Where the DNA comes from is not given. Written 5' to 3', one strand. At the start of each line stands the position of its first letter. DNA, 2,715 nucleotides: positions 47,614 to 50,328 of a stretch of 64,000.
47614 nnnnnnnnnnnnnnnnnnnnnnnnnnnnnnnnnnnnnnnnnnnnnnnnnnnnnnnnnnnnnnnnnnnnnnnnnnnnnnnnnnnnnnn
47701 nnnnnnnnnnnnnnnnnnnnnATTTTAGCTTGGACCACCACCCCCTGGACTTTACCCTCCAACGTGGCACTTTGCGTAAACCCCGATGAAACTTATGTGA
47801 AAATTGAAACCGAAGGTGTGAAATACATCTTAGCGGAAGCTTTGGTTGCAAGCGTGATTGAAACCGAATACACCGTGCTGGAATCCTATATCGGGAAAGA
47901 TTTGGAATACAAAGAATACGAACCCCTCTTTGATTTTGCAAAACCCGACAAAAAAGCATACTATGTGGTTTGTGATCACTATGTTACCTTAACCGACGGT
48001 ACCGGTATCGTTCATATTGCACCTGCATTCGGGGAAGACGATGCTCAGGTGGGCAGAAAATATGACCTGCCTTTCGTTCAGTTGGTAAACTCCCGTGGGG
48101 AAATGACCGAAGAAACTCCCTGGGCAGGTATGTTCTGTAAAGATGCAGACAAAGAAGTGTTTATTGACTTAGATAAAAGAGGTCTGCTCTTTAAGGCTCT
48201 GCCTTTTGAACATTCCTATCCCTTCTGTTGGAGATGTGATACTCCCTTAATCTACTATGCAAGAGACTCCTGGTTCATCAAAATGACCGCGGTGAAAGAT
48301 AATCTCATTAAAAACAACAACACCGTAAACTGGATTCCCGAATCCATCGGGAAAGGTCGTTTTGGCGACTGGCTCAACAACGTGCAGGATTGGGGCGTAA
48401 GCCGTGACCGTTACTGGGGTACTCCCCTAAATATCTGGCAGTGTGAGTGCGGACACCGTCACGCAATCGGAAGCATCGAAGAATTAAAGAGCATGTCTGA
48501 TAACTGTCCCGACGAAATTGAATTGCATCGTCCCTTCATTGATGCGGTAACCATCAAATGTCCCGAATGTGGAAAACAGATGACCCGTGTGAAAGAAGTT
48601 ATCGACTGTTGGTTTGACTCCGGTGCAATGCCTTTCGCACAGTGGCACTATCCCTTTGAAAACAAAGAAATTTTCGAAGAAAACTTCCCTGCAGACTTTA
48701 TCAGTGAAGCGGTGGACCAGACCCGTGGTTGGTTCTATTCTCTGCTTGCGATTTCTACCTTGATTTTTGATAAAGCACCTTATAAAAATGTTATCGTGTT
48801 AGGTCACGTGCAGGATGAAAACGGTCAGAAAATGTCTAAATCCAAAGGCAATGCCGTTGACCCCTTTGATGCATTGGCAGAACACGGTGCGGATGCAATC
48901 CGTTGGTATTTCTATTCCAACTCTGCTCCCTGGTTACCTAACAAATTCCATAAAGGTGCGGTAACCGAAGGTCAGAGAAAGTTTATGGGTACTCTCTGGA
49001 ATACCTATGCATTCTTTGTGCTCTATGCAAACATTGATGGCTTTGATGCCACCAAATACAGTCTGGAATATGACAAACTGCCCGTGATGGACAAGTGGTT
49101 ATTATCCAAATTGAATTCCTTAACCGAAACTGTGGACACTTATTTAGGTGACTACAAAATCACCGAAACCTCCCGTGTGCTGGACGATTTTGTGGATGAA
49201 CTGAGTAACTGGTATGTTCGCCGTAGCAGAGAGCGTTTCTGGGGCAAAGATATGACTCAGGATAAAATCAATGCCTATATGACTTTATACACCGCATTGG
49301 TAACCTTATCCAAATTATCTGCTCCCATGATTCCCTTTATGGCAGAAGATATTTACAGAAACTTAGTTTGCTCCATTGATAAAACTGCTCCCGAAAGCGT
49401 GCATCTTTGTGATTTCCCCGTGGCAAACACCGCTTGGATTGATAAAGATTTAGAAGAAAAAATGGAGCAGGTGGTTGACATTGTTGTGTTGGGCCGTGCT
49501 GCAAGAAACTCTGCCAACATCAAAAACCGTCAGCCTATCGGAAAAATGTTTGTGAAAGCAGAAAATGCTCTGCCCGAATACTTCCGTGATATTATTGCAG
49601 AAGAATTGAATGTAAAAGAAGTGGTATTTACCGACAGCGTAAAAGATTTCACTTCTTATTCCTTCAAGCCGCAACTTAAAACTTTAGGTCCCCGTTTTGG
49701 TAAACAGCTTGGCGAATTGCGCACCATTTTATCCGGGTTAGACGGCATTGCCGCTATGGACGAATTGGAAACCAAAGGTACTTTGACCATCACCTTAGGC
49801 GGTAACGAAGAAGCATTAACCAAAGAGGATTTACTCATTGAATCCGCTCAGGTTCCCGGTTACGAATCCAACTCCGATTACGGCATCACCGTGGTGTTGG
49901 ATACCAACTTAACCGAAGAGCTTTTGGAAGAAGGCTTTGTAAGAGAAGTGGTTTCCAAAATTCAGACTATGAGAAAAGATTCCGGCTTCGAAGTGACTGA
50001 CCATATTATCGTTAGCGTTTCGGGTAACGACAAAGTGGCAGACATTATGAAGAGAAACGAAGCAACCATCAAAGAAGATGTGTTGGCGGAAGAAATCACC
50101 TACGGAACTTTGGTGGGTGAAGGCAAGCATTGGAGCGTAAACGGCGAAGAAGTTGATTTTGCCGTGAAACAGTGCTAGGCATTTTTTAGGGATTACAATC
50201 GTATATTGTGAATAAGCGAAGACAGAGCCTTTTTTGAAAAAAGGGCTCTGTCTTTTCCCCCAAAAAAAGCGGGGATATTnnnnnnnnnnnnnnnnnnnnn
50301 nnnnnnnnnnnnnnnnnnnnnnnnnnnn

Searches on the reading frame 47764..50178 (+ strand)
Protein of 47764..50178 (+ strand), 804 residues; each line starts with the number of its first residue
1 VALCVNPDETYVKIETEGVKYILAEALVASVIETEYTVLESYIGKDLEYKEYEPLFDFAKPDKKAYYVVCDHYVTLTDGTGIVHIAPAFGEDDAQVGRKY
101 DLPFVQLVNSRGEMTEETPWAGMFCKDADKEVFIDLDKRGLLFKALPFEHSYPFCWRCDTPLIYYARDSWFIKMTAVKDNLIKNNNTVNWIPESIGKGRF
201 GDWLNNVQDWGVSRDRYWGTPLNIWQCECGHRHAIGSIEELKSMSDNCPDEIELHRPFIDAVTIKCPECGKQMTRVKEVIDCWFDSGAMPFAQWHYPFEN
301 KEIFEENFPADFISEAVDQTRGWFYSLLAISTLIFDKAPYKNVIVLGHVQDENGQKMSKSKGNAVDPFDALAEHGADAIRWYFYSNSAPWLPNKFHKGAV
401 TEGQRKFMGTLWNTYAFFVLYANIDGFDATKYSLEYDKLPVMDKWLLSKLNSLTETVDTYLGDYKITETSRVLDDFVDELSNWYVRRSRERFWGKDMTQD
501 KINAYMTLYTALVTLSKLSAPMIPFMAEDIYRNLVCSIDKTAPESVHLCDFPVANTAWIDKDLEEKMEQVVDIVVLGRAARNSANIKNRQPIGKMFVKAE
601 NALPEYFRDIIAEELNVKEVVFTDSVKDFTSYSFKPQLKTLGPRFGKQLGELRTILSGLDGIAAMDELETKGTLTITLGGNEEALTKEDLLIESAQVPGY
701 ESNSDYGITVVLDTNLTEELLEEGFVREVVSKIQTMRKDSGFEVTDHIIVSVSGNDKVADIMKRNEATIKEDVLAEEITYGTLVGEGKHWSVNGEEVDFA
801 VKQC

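Call 66: search_dna_similar(query=window:47764-50178:+, collection=plasmids, mode=protein, max_evalue=1e-20, max_rows=8)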
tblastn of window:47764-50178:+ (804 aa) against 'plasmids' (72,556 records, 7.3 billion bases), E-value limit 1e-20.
Records with a match: 234; places in all: 267; records where one place covers at least 80% of the query: 161.
Best place of each record, by identity: <60% 234.
By first word of the organism name: Staphylococcus 146; Escherichia 11; Acinetobacter 6; Sinorhizobium 5; Paenibacillus 4; Riemerella 4; Klebsiella 3; Pasteurella 3; Ralstonia 3; Bacillus 2; and 36 more.
By predicted mobility (MOB-suite, as given by PLSDB): conjugative 100; non-mobilizable 96; mobilizable 38.
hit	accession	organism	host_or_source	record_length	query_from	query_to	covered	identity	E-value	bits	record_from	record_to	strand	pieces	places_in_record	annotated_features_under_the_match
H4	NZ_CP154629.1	Acetoanaerobium noterae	cell culture,Sludge of a digestion ...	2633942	1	803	100%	48.6%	0e+0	761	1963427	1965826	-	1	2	none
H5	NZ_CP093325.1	Bacillus sp. N5-665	whole organism,peat soil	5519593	1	797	99%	44.4%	0e+0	673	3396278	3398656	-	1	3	none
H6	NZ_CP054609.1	Paenibacillus cellulosilyticus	cell culture,soil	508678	1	782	97%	44.2%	0e+0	656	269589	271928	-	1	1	ileS: isoleucine--tRNA ligase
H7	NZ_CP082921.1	Sutcliffiella horikoshii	cell culture,water from a container for ...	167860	1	781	97%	41.8%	0e+0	620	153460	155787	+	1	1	ileS: isoleucine--tRNA ligase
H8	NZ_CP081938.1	Riemerella anatipestifer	goose,Epidemic materials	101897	36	801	95%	42.4%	0e+0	593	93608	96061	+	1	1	ileS: isoleucine--tRNA ligase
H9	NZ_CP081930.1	Riemerella anatipestifer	duck,Epidemic materials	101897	36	801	95%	42.4%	0e+0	593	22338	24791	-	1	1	ileS: isoleucine--tRNA ligase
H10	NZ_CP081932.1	Riemerella anatipestifer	goose,Epidemic materials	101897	36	801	95%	42.4%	0e+0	593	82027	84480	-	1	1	ileS: isoleucine--tRNA ligase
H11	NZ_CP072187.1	Riemerella anatipestifer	goose,Epidemic materials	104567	36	801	95%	42.3%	0e+0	591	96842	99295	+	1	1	ileS: isoleucine--tRNA ligase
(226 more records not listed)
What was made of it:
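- Tried and rejected: tblastn of IleRS against plasmids gave no taxonomic placement (call 66).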
